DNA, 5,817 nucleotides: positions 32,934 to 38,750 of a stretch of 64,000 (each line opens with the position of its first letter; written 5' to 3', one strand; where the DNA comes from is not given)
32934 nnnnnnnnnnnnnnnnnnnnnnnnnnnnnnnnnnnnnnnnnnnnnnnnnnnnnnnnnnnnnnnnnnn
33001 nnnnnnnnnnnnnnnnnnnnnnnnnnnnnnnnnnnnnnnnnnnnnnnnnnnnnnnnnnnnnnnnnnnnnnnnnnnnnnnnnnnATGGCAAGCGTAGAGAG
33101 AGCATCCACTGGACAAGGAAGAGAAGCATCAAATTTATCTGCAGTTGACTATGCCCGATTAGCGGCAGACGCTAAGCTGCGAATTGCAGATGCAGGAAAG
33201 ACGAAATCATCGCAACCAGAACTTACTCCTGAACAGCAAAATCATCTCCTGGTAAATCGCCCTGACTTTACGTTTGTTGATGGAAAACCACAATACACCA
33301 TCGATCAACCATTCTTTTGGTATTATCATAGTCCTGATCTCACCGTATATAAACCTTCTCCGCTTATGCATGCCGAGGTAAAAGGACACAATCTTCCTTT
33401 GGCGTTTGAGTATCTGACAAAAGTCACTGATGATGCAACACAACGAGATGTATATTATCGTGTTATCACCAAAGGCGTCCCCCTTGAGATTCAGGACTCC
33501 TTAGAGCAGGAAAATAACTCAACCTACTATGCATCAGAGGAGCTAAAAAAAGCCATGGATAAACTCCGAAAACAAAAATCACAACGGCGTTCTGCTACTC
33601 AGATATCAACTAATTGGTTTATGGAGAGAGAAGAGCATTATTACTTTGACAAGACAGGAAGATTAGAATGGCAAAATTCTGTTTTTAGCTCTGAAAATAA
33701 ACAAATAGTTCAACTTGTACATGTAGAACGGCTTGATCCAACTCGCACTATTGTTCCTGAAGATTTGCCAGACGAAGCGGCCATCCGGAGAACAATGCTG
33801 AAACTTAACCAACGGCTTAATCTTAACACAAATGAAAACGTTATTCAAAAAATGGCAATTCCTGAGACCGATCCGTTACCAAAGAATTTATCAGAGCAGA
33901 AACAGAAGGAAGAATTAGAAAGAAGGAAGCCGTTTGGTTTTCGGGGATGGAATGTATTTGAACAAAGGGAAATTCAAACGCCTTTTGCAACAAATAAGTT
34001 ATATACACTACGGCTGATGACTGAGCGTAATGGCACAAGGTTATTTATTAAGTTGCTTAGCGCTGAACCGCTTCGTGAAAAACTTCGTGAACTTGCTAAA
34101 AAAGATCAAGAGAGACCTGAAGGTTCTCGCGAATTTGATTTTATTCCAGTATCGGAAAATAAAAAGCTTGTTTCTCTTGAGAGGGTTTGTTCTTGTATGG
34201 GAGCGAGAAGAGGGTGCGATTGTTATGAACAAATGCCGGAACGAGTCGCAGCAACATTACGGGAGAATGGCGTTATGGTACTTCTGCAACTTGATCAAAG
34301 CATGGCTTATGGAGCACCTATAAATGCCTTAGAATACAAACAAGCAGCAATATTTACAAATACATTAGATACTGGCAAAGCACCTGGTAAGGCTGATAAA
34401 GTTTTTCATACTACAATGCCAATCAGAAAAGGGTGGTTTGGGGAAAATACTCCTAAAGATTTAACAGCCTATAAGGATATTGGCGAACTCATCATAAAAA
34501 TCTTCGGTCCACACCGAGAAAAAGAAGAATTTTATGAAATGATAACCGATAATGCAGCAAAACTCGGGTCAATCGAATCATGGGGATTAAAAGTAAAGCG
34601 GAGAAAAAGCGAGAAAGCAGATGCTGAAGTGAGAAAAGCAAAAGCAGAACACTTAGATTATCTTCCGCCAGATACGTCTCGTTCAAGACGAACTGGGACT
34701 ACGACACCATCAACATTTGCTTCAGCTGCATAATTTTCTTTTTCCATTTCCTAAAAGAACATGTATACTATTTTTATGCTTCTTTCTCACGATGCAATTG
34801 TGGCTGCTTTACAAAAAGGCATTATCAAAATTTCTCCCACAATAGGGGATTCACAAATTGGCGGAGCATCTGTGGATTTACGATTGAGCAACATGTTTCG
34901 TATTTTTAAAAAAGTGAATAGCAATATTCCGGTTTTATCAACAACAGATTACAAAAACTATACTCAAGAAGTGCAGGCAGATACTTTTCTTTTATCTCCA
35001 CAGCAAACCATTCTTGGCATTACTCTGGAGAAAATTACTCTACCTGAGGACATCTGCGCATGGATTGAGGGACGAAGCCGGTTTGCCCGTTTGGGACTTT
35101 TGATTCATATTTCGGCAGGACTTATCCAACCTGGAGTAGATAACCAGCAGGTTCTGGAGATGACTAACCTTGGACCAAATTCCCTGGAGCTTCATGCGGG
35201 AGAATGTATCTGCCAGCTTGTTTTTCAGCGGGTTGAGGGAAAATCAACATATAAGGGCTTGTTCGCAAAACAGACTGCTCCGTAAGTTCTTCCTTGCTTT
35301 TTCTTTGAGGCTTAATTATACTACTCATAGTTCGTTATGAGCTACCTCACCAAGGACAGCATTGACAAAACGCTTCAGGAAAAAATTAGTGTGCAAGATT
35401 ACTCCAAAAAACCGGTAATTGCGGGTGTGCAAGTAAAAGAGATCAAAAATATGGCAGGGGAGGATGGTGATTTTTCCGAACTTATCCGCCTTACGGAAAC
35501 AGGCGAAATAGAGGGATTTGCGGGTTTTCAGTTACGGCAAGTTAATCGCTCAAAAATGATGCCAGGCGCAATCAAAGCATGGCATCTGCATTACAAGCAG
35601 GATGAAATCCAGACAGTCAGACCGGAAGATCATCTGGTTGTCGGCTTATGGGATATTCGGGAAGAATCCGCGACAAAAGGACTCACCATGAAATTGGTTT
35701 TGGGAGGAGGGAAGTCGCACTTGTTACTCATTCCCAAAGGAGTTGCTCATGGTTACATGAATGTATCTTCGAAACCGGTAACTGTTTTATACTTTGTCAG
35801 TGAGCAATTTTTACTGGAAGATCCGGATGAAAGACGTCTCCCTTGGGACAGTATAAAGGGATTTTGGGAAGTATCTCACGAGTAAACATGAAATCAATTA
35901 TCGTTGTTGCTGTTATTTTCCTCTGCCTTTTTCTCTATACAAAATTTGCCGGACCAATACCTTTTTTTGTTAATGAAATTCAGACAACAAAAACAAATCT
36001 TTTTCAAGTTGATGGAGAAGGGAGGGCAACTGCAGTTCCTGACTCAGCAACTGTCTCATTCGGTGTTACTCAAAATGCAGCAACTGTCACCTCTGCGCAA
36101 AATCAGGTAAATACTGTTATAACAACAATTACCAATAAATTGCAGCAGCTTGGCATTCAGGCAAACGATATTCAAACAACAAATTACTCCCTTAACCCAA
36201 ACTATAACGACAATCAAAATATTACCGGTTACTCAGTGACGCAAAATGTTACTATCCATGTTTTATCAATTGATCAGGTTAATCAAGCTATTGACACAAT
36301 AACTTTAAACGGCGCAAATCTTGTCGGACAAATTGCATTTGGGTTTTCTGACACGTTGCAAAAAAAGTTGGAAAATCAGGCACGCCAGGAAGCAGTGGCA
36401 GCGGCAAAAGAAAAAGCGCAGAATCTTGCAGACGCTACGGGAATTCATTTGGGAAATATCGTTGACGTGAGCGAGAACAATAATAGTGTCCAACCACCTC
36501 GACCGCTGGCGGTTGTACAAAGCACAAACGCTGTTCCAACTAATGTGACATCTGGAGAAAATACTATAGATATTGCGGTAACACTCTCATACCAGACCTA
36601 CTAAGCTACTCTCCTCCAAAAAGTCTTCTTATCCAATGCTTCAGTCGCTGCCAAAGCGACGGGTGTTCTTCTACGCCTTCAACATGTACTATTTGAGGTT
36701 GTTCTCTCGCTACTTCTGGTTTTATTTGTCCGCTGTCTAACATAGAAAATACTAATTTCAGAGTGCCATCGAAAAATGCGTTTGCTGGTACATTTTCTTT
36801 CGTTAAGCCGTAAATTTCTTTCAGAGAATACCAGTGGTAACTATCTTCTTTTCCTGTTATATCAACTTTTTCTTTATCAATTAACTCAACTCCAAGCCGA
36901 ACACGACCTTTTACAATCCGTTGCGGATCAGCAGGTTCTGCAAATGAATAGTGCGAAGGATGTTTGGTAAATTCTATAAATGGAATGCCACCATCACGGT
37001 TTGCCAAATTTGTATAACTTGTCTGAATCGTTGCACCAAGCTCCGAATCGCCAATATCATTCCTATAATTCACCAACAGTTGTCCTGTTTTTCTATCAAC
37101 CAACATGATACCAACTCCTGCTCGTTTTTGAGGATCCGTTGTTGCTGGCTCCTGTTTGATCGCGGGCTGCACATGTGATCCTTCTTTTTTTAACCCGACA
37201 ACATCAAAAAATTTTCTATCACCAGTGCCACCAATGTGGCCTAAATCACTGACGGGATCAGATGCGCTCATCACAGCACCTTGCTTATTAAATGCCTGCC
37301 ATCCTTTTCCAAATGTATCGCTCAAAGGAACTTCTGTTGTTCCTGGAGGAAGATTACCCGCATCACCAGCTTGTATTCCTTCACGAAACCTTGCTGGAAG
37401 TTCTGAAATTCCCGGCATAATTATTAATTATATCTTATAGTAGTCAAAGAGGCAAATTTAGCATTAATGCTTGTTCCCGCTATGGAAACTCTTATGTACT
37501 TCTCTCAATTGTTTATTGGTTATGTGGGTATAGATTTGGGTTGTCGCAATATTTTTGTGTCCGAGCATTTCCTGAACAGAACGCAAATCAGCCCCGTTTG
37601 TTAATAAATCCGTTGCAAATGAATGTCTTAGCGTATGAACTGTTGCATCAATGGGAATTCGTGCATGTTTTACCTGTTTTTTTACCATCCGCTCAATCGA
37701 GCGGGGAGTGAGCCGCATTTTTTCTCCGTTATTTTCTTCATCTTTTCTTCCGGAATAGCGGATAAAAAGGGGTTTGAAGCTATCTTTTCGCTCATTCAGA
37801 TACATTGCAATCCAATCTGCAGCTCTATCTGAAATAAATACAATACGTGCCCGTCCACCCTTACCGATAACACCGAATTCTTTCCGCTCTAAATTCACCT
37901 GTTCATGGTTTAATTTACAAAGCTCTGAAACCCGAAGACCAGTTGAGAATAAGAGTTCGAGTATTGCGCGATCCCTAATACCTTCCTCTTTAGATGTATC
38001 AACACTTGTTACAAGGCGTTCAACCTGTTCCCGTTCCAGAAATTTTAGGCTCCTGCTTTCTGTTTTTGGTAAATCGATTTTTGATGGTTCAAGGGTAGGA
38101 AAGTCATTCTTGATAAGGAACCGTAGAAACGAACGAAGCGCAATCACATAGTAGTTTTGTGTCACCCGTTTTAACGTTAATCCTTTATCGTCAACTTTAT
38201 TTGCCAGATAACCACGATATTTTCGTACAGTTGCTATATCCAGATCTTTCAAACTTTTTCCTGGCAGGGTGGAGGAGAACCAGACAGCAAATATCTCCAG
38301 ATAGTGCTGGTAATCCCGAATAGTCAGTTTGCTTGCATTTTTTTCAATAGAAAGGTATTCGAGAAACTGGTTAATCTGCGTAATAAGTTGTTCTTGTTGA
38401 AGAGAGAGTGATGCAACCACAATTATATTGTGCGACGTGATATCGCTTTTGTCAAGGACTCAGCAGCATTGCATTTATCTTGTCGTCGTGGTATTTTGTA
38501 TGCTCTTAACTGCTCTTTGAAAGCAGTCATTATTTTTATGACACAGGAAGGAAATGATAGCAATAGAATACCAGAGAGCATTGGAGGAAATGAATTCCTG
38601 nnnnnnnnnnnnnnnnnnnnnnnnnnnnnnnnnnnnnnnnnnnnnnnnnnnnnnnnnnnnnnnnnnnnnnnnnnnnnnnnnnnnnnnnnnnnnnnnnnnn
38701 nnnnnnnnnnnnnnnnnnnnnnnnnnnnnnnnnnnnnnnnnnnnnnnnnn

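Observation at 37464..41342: Pol-beta nucleotidyltransferase convergent with a 600-aa orphan protein, adjacent to xerC/D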

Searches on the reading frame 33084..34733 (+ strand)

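Call 3: search_protein_families(library=pfam, proteins=[window:33084-34733:+], max_evalue=1)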
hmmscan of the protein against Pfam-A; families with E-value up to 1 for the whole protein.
window:33084-34733:+ (549 aa): 3 families
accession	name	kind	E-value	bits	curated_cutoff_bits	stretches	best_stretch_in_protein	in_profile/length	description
PF18699.6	MRPL52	-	0.014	16.1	26.6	1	51-71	15-35/92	Mitoribosomal protein mL52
PF24040.1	DUF7349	-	0.076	13.2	27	1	46-69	26-48/50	Domain of unknown function (DUF7349)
PF05644.16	Miff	-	0.24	11.5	23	1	164-252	181-263/291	Mitochondrial and peroxisomal fission factor Mff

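Call 4: search_protein_families(library=padloc, proteins=[window:33084-34733:+], max_evalue=1)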
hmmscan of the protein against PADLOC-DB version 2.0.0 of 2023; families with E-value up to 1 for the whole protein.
window:33084-34733:+ (549 aa): 0 families

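Call 12: search_protein_families(library=ncbifam, proteins=[window:33084-34733:+], max_evalue=1)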
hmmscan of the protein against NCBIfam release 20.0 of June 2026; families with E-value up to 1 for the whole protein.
window:33084-34733:+ (549 aa): 1 family
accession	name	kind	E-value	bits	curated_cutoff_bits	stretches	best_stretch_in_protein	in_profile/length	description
NF009441.0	PRK12798.1-3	equivalog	0.069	12.2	487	1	213-251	191-229/424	chemotaxis protein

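Call 13: search_protein_families(library=phrogs, proteins=[window:33084-34733:+], max_evalue=1)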
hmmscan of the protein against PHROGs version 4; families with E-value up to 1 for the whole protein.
window:33084-34733:+ (549 aa): 1 family
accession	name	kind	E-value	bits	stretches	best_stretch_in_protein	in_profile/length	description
phrog_37101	-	unknown function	0.2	12.5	1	134-165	13-43/46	-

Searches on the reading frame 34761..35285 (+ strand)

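Call 17: search_protein_families(library=pfam, proteins=[window:34761-35285:+], max_evalue=0.01)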
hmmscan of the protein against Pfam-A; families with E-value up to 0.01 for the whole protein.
window:34761-35285:+ (174 aa): 3 families
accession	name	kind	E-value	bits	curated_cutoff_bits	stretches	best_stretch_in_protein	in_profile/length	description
PF22769.1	DCD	-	3.7e-40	138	27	1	8-158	2-153/153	dCTP deaminase-like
PF00692.24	dUTPase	-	8.3e-09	35.7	22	1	76-160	24-106/129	dUTPase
PF06559.16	DCD_N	-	9.8e-05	22.7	21.4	1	7-117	4-117/164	2'-deoxycytidine 5'-triphosphate deaminase (DCD) N-terminal domain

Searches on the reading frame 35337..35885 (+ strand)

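Call 17: search_protein_families(library=pfam, proteins=[window:35337-35885:+], max_evalue=0.01)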
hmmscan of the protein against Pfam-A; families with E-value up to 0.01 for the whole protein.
window:35337-35885:+ (182 aa): 3 families
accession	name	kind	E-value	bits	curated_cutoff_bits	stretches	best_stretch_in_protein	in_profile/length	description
PF00908.23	dTDP_sugar_isom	-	4.2e-11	43.3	27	1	28-171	4-144/168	dTDP-4-dehydrorhamnose 3,5-epimerase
PF14667.12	Polysacc_synt_C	-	0.00032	21.2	28.7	1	67-164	18-109/111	Polysaccharide biosynthesis C-terminal domain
PF07883.17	Cupin_2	-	0.0042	17.2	27.2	0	130-152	46-68/70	Cupin domain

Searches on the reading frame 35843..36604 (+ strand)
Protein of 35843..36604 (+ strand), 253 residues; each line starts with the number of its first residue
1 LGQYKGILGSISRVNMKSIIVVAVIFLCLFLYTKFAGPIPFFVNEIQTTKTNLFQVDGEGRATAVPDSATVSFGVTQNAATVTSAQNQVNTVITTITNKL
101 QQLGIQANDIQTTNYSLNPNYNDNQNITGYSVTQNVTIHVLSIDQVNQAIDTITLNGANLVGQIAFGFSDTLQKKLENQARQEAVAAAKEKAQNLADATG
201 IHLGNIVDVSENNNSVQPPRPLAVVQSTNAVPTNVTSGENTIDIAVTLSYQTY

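Call 17: search_protein_families(library=pfam, proteins=[window:35843-36604:+], max_evalue=0.01)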
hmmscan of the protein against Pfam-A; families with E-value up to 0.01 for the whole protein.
window:35843-36604:+ (253 aa): 1 family
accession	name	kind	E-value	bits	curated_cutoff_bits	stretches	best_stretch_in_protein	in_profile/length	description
PF04402.19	SIMPL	-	2.1e-44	152.7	25.2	1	55-250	2-205/205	Protein of unknown function (DUF541)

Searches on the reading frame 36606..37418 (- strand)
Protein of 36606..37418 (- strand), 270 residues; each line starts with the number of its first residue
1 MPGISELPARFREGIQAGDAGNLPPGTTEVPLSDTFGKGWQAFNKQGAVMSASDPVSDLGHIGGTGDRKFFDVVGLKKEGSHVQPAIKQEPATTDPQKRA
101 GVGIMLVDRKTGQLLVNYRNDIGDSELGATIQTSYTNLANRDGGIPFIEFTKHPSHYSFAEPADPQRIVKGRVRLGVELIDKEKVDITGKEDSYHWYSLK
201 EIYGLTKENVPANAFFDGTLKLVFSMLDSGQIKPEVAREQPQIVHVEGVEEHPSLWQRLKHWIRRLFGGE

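Call 3: search_protein_families(library=pfam, proteins=[window:36606-37418:-], max_evalue=1)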
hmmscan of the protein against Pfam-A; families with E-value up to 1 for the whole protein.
window:36606-37418:- (270 aa): 1 family
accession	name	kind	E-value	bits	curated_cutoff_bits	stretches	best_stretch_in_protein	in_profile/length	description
PF03559.20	Hexose_dehydrat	-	0.0039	17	25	1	67-209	41-189/203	NDP-hexose 2,3-dehydratase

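Call 4: search_protein_families(library=padloc, proteins=[window:36606-37418:-], max_evalue=1)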
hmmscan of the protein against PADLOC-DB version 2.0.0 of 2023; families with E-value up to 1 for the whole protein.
window:36606-37418:- (270 aa): 0 families

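Call 12: search_protein_families(library=ncbifam, proteins=[window:36606-37418:-], max_evalue=1)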
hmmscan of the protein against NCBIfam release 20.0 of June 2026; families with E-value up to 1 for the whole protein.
window:36606-37418:- (270 aa): 0 families

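Call 13: search_protein_families(library=phrogs, proteins=[window:36606-37418:-], max_evalue=1)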
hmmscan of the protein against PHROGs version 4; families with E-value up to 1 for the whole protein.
window:36606-37418:- (270 aa): 0 families

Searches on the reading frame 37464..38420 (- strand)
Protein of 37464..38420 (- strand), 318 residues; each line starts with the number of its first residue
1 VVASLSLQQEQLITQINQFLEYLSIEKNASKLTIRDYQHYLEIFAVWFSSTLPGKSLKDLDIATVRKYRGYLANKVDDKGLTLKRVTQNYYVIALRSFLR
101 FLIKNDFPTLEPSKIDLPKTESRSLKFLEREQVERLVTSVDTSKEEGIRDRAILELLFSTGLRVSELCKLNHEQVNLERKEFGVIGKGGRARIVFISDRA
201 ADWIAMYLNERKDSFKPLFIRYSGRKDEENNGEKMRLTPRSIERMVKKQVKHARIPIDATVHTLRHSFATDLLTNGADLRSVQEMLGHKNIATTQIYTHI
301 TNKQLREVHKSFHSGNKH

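Call 3: search_protein_families(library=pfam, proteins=[window:37464-38420:-], max_evalue=1)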
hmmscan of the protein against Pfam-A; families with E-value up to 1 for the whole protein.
window:37464-38420:- (318 aa): 4 families
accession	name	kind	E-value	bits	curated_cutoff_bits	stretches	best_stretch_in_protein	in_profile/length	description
PF00589.27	Phage_integrase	-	4.9e-43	147.3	27.1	1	126-302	1-170/172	Phage integrase family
PF02899.23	Phage_int_SAM_1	-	3.4e-13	50.1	22.3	1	16-104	1-81/83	Phage integrase, N-terminal SAM-like domain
PF13495.12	Phage_int_SAM_4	-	3.1e-05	24.7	27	1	17-106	3-82/85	Phage integrase, N-terminal SAM-like domain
PF13102.12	Phage_int_SAM_5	-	0.00034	21.4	22.3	1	17-108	7-88/98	Phage integrase SAM-like domain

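Call 4: search_protein_families(library=padloc, proteins=[window:37464-38420:-], max_evalue=1)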
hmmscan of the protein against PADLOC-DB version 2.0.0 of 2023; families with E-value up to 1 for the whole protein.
window:37464-38420:- (318 aa): 0 families

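Call 12: search_protein_families(library=ncbifam, proteins=[window:37464-38420:-], max_evalue=1)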
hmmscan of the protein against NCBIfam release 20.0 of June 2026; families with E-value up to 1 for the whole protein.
window:37464-38420:- (318 aa): 13 families
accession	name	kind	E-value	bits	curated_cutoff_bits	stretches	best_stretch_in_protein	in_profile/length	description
TIGR02225.1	recomb_XerD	equivalog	3.8e-74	249.6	329.6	1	18-314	2-288/290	site-specific tyrosine recombinase XerD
TIGR02224.1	recomb_XerC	equivalog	1.7e-73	247.5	335.15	1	18-315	2-292/295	tyrosine recombinase XerC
NF001399.0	PRK00283.1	subfamily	5.1e-71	239.4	279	1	11-314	4-297/300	tyrosine recombinase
NF040815.2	recomb_XerA_Arch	equivalog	2.8e-65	220.5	220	1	17-308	1-262/263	site-specific tyrosine recombinase/integron integrase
NF002331.0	PRK01287.1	subfamily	4.9e-55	187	371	1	7-317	21-329/365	site-specific tyrosine recombinase XerC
NF003462.0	PRK05084.1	equivalog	5.3e-36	124.1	267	1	123-310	169-354/360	tyrosine recombinase XerS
TIGR02249.1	integrase_gron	subfamily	9e-34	117.2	265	2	230-309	230-309/315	integron integrase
NF011946.0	PRK15417.1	equivalog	3e-19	69.4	435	2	240-302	255-317/337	integron integrase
NF007370.0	PRK09870.1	subfamily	1.2e-12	47.9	221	1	120-300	5-179/200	tyrosine-type DNA invertase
NF007371.0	PRK09871.1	subfamily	4e-10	39.5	222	1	126-299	5-173/198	tyrosine-type DNA invertase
NF040693.1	recomb_GmtY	equivalog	3.4e-09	36.4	340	2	260-307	392-439/441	gamma-mobile-trio recombinase GmtY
NF041502.1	integrase_1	equivalog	0.00058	18.7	350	1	240-310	293-370/484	site-specific integrase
NF047926.1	integrase_GmtZ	equivalog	0.025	12.6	600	1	221-308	400-478/784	gamma-mobile-trio integrase GmtZ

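Call 13: search_protein_families(library=phrogs, proteins=[window:37464-38420:-], max_evalue=1)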
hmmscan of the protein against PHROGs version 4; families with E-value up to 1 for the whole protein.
window:37464-38420:- (318 aa): 11 families
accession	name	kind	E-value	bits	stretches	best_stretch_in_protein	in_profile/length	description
phrog_1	-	integration and excision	2e-52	180.3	1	18-308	172-443/611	integrase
phrog_216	-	integration and excision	1.2e-43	150.3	1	89-314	16-238/301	integrase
phrog_7685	-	integration and excision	5.7e-13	50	1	238-311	163-234/240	integrase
phrog_5127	-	integration and excision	1.6e-10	42.1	1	15-184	122-251/355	integrase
phrog_7269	-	integration and excision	4.8e-10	40.2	1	248-307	18-76/89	integrase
phrog_23271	-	unknown function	1.7e-05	25.7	1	259-307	9-56/67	-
phrog_35951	-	unknown function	0.00039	21.8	1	247-307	10-69/97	-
phrog_34557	-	integration and excision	0.0043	17.8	1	190-302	57-168/183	integrase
phrog_37709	-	unknown function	0.0078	17.2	1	114-180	47-107/116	-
phrog_24775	-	unknown function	0.12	13.5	1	248-298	20-67/101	-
phrog_9208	-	integration and excision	0.12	13.2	1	252-301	181-230/241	integrase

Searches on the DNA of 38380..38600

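Call 80: search_rna_families(source=window, start=38380, end=38600, threshold=evalue, max_evalue=1)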
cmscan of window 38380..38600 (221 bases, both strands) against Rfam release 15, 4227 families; matches with E-value up to 1: 0.
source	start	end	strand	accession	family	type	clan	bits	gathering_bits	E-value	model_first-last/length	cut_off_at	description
